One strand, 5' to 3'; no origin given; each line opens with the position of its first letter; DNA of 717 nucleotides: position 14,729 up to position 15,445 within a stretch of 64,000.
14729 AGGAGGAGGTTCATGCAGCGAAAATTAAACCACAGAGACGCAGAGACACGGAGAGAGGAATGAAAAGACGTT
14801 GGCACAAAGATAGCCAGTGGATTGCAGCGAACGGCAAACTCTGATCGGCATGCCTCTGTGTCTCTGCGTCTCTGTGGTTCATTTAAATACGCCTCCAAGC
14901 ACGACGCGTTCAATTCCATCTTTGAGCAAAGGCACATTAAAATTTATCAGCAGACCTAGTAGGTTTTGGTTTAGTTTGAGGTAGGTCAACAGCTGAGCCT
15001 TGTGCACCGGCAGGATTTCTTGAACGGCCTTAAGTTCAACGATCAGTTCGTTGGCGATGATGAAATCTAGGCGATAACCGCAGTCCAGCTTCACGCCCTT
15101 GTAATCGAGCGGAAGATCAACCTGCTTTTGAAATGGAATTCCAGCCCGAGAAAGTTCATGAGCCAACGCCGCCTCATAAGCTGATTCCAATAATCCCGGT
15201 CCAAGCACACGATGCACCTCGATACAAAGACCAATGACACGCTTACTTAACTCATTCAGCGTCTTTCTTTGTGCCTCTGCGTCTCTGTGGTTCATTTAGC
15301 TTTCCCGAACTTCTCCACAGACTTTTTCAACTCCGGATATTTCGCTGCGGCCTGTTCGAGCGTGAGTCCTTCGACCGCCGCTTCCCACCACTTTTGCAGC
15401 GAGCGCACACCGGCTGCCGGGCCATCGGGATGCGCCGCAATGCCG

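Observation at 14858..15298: GxxExxY cassette inserted between RLP and kinase, bracketed by direct repeats that carry an overlapping TGA/ATG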

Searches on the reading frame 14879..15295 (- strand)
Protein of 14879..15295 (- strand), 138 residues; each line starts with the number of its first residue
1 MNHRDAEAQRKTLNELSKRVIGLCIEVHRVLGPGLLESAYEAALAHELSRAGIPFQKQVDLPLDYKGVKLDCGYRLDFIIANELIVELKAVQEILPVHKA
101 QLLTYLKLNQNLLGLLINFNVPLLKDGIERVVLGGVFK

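Call 8: search_protein_families(library=ncbifam, proteins=[window:14879-15295:-])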
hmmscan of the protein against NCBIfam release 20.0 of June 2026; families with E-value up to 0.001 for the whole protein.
window:14879-15295:- (138 aa): 1 family
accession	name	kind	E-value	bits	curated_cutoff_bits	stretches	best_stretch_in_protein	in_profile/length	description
TIGR04256.1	GxxExxY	subfamily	8.7e-44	148.6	35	1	15-132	1-116/116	GxxExxY protein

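Call 9: search_protein_families(library=pfam, proteins=[window:14879-15295:-])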
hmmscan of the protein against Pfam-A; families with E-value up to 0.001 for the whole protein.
window:14879-15295:- (138 aa): 1 family
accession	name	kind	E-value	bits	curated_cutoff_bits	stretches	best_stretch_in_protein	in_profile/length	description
PF13366.12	PDDEXK_3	-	1.7e-41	141.7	22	1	15-131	2-117/117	PD-(D/E)XK nuclease superfamily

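Call 25: find_homologous_proteins(query=window:14879-15295:-, max_evalue=1e-10)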
Query window:14879-15295:- (138 aa): 8000 proteins with E <= 1e-10 among 8000 candidates; the best 120 are listed.
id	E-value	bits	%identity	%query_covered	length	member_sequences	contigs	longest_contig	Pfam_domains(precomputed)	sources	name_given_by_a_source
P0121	7.1e-83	294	100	100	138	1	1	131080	PF13366.13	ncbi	ncbi:MAG: GxxExxY protein [Verrucomicrobiota bacterium]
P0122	1.4e-74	267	91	100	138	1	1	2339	PF13366.13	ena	-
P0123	3.6e-74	265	91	100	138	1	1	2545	PF13366.13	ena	-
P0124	5.9e-74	265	90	100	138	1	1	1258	PF13366.13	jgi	jgi:GxxExxY protein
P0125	9.3e-73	261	88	100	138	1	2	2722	PF13366.13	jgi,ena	-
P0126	1.1e-72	261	90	100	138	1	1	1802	PF13366.13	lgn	-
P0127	2.4e-72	259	87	100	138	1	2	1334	PF13366.13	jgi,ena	jgi:GxxExxY protein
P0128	2.5e-72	259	88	100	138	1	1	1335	PF13366.13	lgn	-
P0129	1.5e-71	257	88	100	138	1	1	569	PF13366.13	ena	-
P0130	2.3e-71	256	87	100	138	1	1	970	PF13366.13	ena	-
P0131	2.6e-71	256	87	100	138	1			PF13366.13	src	-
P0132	2.8e-71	256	86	100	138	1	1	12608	PF13366.13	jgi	jgi:GxxExxY protein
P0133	7.4e-71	255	86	100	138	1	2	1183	PF13366.13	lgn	-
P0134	1.4e-70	254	86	100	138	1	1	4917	PF13366.13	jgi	jgi:GxxExxY protein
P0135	2.5e-70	253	85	100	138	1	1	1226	PF13366.13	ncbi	-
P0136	4.2e-70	252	86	100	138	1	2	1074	PF13366.13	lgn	-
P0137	4.7e-70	252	86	100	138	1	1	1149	PF13366.13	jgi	jgi:GxxExxY protein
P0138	5.5e-70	252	86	100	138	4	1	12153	PF13366.13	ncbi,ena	-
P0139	5.9e-70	252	84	100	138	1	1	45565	PF13366.13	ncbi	-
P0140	1.0e-69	251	86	100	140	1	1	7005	PF13366.13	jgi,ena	-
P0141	1.5e-69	250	84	100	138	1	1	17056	PF13366.13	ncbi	-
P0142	1.6e-69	250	83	100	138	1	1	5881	PF13366.13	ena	-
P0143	2.7e-69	250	83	100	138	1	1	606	PF13366.13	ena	-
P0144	6.8e-69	248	85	100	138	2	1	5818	PF13366.13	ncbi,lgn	-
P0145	1.0e-68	248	81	100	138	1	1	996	PF13366.13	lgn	-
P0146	1.8e-68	247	83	100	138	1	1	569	PF13366.13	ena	-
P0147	2.5e-67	243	81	100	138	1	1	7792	PF13366.13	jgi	-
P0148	4.4e-67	242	81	100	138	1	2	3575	PF13366.13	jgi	-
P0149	8.9e-67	241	82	100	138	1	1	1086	PF13366.13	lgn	-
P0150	1.4e-66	241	79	100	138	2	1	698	PF13366.13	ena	-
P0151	2.5e-66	240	81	100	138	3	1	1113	PF13366.13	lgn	-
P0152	3.8e-66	239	80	100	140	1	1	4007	PF13366.13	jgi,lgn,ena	-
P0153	1.8e-64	234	78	100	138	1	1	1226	PF13366.13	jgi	jgi:GxxExxY protein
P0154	4.7e-64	233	77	100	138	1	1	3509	PF13366.13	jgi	jgi:GxxExxY protein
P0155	6.9e-64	232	80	100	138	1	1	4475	PF13366.13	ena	-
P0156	1.1e-63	231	78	100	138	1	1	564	PF13366.13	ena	-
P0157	1.2e-62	228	77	100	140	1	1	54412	PF13366.13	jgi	-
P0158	1.5e-62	228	78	100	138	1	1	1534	PF13366.13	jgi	jgi:GxxExxY protein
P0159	2.0e-60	221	74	100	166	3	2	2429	PF13366.13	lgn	-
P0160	2.7e-60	220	87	86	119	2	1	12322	PF13366.13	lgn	-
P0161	6.3e-60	219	73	100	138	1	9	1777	PF13366.13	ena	-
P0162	1.5e-59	218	74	100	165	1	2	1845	PF13366.13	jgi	jgi:GxxExxY protein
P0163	3.5e-59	217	74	100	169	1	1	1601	PF13366.13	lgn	-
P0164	6.5e-59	216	72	100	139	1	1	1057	PF13366.13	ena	-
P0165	7.7e-59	216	72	100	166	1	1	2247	PF13366.13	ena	-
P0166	1.0e-58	215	74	100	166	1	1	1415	PF13366.13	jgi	jgi:GxxExxY protein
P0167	1.1e-58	215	82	89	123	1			PF13366.13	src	-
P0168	1.1e-58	215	72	100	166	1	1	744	PF13366.13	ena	-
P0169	3.1e-58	214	72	100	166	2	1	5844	PF13366.13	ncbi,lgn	-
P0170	3.5e-58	214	72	100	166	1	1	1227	PF13366.13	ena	-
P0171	4.5e-58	213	72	100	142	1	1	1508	PF13366.13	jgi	jgi:GxxExxY protein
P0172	4.8e-58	213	72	100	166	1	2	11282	PF13366.13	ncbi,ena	-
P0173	5.0e-58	213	71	100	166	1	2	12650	PF13366.13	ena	-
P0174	5.7e-58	213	72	100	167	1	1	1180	PF13366.13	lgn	-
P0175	6.7e-58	213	71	100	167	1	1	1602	PF13366.13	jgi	jgi:GxxExxY protein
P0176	7.0e-58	213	72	100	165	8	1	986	PF13366.13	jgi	-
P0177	8.3e-58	212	72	100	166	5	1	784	PF13366.13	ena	-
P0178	1.0e-57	212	72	100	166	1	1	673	PF13366.13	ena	-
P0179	1.9e-57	211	72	100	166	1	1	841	PF13366.13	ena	-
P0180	2.0e-57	211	72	100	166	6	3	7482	PF13366.13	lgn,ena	-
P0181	2.6e-57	211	72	100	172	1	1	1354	PF13366.13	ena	-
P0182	3.0e-57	211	72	100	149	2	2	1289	PF13366.13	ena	-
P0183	3.1e-57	211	72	100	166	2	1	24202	PF13366.13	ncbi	-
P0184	3.1e-57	211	68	100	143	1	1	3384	PF13366.13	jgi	jgi:GxxExxY protein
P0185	4.2e-57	210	71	100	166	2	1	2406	PF13366.13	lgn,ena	-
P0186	5.0e-57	210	70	100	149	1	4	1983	PF13366.13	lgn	-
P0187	5.0e-57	210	70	100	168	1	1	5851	PF13366.13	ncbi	-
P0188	6.2e-57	210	71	99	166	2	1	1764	PF13366.13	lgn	-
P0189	6.4e-57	210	71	100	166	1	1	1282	PF13366.13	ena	-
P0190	6.5e-57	210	71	100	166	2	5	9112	PF13366.13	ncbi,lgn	-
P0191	7.7e-57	209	73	100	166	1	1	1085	PF13366.13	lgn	-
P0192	8.1e-57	209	72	100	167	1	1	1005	PF13366.13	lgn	-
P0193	8.2e-57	209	74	100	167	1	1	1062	PF13366.13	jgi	jgi:GxxExxY protein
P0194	8.4e-57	209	72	100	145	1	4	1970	PF13366.13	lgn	-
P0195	9.1e-57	209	73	100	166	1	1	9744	PF13366.13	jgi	jgi:GxxExxY protein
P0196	9.5e-57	209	70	100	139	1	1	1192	PF13366.13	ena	-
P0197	1.3e-56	209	72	99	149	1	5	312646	PF13366.13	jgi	jgi:GxxExxY protein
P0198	1.4e-56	208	70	100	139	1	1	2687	PF13366.13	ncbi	-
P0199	1.5e-56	208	72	100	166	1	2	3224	PF13366.13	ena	-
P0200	1.5e-56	208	70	100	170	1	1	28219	PF13366.13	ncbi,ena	-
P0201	1.7e-56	208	71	100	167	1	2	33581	PF13366.13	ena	-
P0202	2.0e-56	208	70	97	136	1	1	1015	PF13366.13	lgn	-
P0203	2.7e-56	208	72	100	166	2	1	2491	PF13366.13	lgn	-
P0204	2.9e-56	207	70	100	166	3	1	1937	PF13366.13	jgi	jgi:GxxExxY protein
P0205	3.2e-56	207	71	100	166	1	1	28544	PF13366.13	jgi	jgi:GxxExxY protein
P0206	3.9e-56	207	72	100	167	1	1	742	PF13366.13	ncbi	-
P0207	4.3e-56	207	67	100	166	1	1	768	PF13366.13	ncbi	-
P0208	5.1e-56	207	70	100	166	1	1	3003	PF13366.13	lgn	-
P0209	5.6e-56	207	69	100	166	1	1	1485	PF13366.13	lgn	-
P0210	6.7e-56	206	70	100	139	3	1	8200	PF13366.13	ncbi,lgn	-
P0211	7.3e-56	206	70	100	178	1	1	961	PF13366.13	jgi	jgi:GxxExxY protein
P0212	8.4e-56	206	70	100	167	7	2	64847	PF13366.13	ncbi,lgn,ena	-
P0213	8.7e-56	206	69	100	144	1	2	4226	PF13366.13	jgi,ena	-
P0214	9.2e-56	206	71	100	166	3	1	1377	PF13366.13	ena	-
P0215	1.2e-55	205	71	100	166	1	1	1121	PF13366.13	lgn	-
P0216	1.4e-55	205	73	95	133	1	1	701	PF13366.13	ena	-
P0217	1.5e-55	205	69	100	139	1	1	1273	PF13366.13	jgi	-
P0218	1.6e-55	205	68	100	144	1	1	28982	PF13366.13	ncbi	-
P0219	1.7e-55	205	70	100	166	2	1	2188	PF13366.13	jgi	jgi:GxxExxY protein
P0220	2.0e-55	205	70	100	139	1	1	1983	PF13366.13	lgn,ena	-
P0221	2.3e-55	205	68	100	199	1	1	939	PF13366.13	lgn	-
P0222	3.0e-55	204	77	91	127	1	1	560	PF13366.13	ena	-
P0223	3.5e-55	204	71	100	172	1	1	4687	PF13366.13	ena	-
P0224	3.8e-55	204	67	100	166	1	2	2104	PF13366.13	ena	-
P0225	3.8e-55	204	72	100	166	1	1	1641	PF13366.13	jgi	-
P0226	4.5e-55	204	70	100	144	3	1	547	PF13366.13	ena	-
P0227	5.2e-55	203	70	100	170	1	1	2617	PF13366.13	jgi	-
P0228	5.4e-55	203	69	100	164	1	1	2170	PF13366.13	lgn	-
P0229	5.5e-55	203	68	100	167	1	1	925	PF13366.13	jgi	jgi:GxxExxY protein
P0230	6.1e-55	203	67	100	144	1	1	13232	PF13366.13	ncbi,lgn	-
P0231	8.2e-55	203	71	100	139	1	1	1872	PF13366.13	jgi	jgi:GxxExxY protein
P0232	9.9e-55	202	68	100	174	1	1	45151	PF13366.13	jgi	jgi:GxxExxY protein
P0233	1.0e-54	202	66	100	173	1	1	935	PF13366.13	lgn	-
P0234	1.1e-54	202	69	100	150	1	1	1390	PF13366.13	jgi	jgi:GxxExxY protein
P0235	1.5e-54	202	70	100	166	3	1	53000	PF13366.13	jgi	jgi:GxxExxY protein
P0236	1.5e-54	202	69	100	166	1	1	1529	PF13366.13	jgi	jgi:GxxExxY protein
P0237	1.8e-54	202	70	100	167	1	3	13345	PF13366.13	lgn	-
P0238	2.1e-54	201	67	100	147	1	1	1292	PF13366.13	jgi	jgi:GxxExxY protein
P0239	2.1e-54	201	66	100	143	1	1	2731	PF13366.13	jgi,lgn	jgi:GxxExxY protein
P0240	2.1e-54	201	73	96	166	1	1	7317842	PF13366.13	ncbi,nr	ncbi:GxxExxY protein [Opitutaceae bacterium TAV5]|nr:GxxExxY protein [Opitutaceae bacterium TAV5]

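Call 28: find_related_loci(query=A1, collection=metagenome_contigs, flank=2500)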
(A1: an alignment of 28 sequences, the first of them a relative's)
Query A1 (138 aa) in metagenome_contigs; peptide patterns used: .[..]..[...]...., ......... (x = any residue, [..] = any of these).
600 stretches matched a pattern (row limit reached: there are more); 579 encode a relative of the query (tblastn E <= 1e-3); the best 80 are kept; 80 distinct loci.
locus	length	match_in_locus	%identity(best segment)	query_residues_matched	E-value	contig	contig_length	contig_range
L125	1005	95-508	73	1-138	1e-69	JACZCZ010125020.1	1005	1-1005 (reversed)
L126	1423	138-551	67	1-138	7e-65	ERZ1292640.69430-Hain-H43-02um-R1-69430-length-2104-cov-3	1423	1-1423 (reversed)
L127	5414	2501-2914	65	1-138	1e-58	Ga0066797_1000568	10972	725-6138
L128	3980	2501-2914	66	1-138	6e-58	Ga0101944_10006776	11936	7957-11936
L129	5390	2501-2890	62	1-132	1e-52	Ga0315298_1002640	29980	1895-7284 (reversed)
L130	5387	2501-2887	63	1-131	8e-51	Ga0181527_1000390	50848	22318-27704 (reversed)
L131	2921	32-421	60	1-132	2e-50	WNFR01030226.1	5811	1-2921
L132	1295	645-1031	60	1-131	2e-52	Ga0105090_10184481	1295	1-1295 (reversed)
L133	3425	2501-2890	61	1-132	3e-50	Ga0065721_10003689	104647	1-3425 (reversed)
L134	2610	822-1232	58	1-137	5e-50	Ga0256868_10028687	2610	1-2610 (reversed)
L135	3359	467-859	62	1-132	6e-50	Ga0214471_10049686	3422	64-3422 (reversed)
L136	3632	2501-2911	57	1-137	1e-49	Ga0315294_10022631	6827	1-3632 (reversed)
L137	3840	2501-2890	60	1-132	3e-49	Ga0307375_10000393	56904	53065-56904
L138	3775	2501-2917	58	1-133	3e-49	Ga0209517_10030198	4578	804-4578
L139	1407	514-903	58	1-132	4e-50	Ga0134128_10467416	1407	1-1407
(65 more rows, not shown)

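Call 36: find_encoding_contigs(protein=P0132, flank=3000, max_places=2)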
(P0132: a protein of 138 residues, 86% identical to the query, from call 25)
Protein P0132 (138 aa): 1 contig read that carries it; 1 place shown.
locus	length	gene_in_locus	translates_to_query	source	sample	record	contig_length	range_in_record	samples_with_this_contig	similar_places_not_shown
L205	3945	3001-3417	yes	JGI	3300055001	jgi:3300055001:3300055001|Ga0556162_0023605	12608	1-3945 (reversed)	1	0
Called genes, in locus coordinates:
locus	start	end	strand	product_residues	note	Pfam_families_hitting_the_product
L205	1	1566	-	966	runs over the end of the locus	-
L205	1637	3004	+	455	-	PF02788:RuBisCO_large_N, PF00016:RuBisCO_large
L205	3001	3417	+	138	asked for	PF13366:PDDEXK_3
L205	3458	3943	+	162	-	?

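Call 37: find_encoding_contigs(protein=P0141, flank=3000, max_places=2)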
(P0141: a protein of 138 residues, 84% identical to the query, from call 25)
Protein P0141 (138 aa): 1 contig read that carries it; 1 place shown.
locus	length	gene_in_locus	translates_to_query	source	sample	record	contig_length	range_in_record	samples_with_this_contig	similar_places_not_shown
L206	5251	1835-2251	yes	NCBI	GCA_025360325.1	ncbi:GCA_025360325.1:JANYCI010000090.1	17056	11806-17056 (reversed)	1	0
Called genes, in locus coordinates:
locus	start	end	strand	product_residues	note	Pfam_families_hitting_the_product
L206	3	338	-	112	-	?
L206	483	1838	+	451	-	PF02788:RuBisCO_large_N (weak), PF00016:RuBisCO_large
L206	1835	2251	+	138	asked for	PF13366:PDDEXK_3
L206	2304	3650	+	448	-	PF07005:SBD_N, PF17042:NBD_C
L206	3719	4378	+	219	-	PF01177:Asp_Glu_race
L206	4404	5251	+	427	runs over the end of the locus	PF01758:SBF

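Call 38: find_encoding_contigs(protein=P0139, flank=3000, max_places=2)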
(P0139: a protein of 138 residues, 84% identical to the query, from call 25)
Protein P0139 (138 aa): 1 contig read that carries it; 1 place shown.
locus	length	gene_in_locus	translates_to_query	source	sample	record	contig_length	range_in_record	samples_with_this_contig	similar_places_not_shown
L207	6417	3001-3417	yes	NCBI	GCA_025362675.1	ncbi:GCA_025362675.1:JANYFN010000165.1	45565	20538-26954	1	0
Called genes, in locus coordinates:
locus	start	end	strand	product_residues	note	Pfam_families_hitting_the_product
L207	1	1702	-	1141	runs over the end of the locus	PF02837:Glyco_hydro_2_N, PF22666:Glyco_hydro_2_N2, PF00703:Glyco_hydro_2, PF02836:Glyco_hydro_2_C, PF16353:LacZ_4, PF02929:Bgal_small_N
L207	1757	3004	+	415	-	PF02788:RuBisCO_large_N (weak), PF00016:RuBisCO_large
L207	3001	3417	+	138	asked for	PF13366:PDDEXK_3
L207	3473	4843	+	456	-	PF07005:SBD_N, PF17042:NBD_C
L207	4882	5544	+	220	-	PF01177:Asp_Glu_race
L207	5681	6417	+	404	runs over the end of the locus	PF13593:SBF_like, PF01758:SBF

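Call 39: find_encoding_contigs(protein=P0157, flank=3000, max_places=2)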
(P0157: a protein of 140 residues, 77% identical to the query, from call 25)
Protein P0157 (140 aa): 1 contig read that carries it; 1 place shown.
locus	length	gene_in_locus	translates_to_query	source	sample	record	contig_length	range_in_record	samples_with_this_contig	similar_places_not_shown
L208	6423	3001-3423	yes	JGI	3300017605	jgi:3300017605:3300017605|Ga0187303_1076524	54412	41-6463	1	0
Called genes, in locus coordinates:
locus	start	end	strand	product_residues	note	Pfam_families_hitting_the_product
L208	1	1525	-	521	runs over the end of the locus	?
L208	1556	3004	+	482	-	PF02788:RuBisCO_large_N, PF00016:RuBisCO_large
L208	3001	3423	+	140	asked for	PF13366:PDDEXK_3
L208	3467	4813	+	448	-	PF07005:SBD_N, PF17042:NBD_C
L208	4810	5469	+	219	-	PF01177:Asp_Glu_race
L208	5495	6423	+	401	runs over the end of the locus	PF13593:SBF_like, PF01758:SBF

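Call 44: search_solved_structures(query=window:14879-15295:-, max_evalue=1)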
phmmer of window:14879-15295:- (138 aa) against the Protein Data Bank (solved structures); distinct sequences matched with E-value up to 1: 0.

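Call 46: find_encoding_contigs(protein=P0122, flank=2000, max_places=2)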
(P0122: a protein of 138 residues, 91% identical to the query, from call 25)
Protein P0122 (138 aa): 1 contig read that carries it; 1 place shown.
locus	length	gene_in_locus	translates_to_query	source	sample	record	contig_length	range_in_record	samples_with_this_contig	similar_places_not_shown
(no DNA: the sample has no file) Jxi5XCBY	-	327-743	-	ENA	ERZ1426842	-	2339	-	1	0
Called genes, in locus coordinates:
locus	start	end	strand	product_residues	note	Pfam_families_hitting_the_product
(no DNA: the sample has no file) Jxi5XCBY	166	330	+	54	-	PF00016:RuBisCO_large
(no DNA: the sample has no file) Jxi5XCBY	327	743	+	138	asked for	PF13366:PDDEXK_3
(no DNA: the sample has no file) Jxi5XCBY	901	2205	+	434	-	PF07005:SBD_N, PF17042:NBD_C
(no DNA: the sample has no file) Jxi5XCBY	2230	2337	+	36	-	?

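Call 47: find_encoding_contigs(protein=P0125, flank=2000, max_places=2)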
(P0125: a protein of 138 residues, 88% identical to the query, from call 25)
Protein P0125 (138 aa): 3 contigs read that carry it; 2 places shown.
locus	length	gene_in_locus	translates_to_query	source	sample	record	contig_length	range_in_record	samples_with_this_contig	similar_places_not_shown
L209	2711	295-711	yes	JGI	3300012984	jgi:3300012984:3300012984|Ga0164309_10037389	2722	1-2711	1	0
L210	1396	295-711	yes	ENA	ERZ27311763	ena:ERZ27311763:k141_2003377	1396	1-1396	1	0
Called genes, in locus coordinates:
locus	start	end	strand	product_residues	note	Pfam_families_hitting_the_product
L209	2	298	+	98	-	PF00016:RuBisCO_large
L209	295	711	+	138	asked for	PF13366:PDDEXK_3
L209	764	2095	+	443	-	PF07005:SBD_N, PF17042:NBD_C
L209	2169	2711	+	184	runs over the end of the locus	?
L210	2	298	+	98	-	?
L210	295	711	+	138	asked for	PF13366:PDDEXK_3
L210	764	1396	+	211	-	?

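Call 51: predict_structure(alignment_id=A1)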
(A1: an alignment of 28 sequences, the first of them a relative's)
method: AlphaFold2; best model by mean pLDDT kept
length: 138 residues; sequences in the alignment: 28
mean_pLDDT: 91.1   pTM: 0.85
mean pLDDT of the five models: 91.1, 90.9, 90.0, 82.6, 76.3
residues with pLDDT >= 90: 102; 70-90: 29; 50-70: 7; < 50: 0
segments of 3 or more residues with pLDDT < 50: none
pLDDT, mean of each block of 10 residues (from residue 1): 78 96 97 93 98 95 82 88 96 92 91 96 94 74
secondary structure, 60 per line:
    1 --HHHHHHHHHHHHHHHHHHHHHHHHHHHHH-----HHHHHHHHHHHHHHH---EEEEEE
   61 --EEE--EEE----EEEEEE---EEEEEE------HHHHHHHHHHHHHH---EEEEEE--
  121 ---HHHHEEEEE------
elements in order: H3-31 H37-51 E55-60 E63-65 E68-70 E75-80 E84-89 H96-109 E113-118 H124-127 E128-132

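Call 55: fold_search(model_id=the predicted structure, library=pdb)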
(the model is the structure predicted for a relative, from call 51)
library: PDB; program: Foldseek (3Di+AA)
matches with E <= 10: 294; with E <= 0.001: 0
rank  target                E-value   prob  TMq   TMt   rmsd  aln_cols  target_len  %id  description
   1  4r5q                  9.0e-03  1.00  0.45  0.30   3.4       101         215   20  Crystal structure and nuclease activity of the CRISPR-associated Cas4 protein Pcal_0546 from Pyrobaculum calidifontis co (released 2014-09-17)
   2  4ic1_B                1.1e-02  0.90  0.41  0.30  13.9       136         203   20  Crystal structure of SSO0001 (released 2013-01-16)
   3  4ic1_G                1.2e-02  0.93  0.45  0.33  13.9       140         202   22  Crystal structure of SSO0001 (released 2013-01-16)
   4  4ic1_A                1.5e-02  0.92  0.44  0.32  14.1       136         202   21  Crystal structure of SSO0001 (released 2013-01-16)
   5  3syy                  1.8e-02  0.96  0.44  0.33  12.2       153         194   12  Crystal Structure of an alkaline exonuclease (LHK-Exo) from Laribacter hongkongensis (released 2012-02-15)
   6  4ic1_D                2.2e-02  0.90  0.44  0.32  14.1       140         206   21  Crystal structure of SSO0001 (released 2013-01-16)
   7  3k93                  5.1e-02  0.63  0.38  0.26  14.3       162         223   11  Crystal structure of phage related exonuclease (YP_719632.1) from HAEMOPHILUS SOMNUS 129PT at 2.15 A resolution (released 2009-11-03)
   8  3sm4_B                6.7e-02  0.77  0.44  0.29  15.3       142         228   13  Crystal Structure of the K131A Mutant of Lambda Exonuclease in Complex with a 5'-Phosphorylated 14-mer/12-mer Duplex a (released 2011-07-20)
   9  3slp_A                7.1e-02  0.82  0.47  0.31  14.1       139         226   14  Crystal Structure of Lambda Exonuclease in Complex with a 12 BP Symmetric DNA Duplex (released 2011-07-20)
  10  1avq_C                8.6e-02  0.80  0.47  0.31  14.0       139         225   14  TOROIDAL STRUCTURE OF LAMBDA EXONUCLEASE DETERMINED AT 2.4 ANGSTROMS (released 1998-03-18)
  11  6p4o_F                9.2e-02  0.75  0.38  0.13   6.0        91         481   15  Complex of XPB helicase with Bax1 endonuclease from Sulfurisphaera tokodaii at 3.15 Angstroms resolution (released 2020-06-03)
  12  6m9k_B                9.8e-02  0.75  0.45  0.30  14.1       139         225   14  Crystal structure of lambda exonuclease in complex with the Red beta C-terminal domain (released 2019-01-02)
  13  9iac_A                9.8e-02  0.33  0.31  0.19   8.7       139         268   12  Structure of the Argonaute-associated Cas4 family protein 1 (ACE1) from Microcystis aeruginosa (MaACE1) (released 2025-04-23)
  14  3sm4_A                1.4e-01  0.63  0.45  0.30  14.4       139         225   13  Crystal Structure of the K131A Mutant of Lambda Exonuclease in Complex with a 5'-Phosphorylated 14-mer/12-mer Duplex a (released 2011-07-20)
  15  7lvv_C                1.6e-01  0.28  0.36  0.35   9.4       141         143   14  cryoEM structure DrdV-DNA complex (released 2021-03-17)
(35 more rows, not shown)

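Call 61: search_protein_families(library=padloc, proteins=[window:14879-15295:-], max_evalue=1)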
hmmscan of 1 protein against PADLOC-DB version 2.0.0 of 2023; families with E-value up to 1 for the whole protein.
window:14879-15295:- (138 aa): 2 families
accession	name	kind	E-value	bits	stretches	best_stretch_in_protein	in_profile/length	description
PDLC01611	Cas4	-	0.0043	15.3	1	59-108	40-89/158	"CAS-I,CAS-II,CAS-III,CAS-IV,CAS-V,CAS-VI; acquisition_associated"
PDLC01771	Cas4b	-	0.024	12.8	1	65-108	50-91/162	-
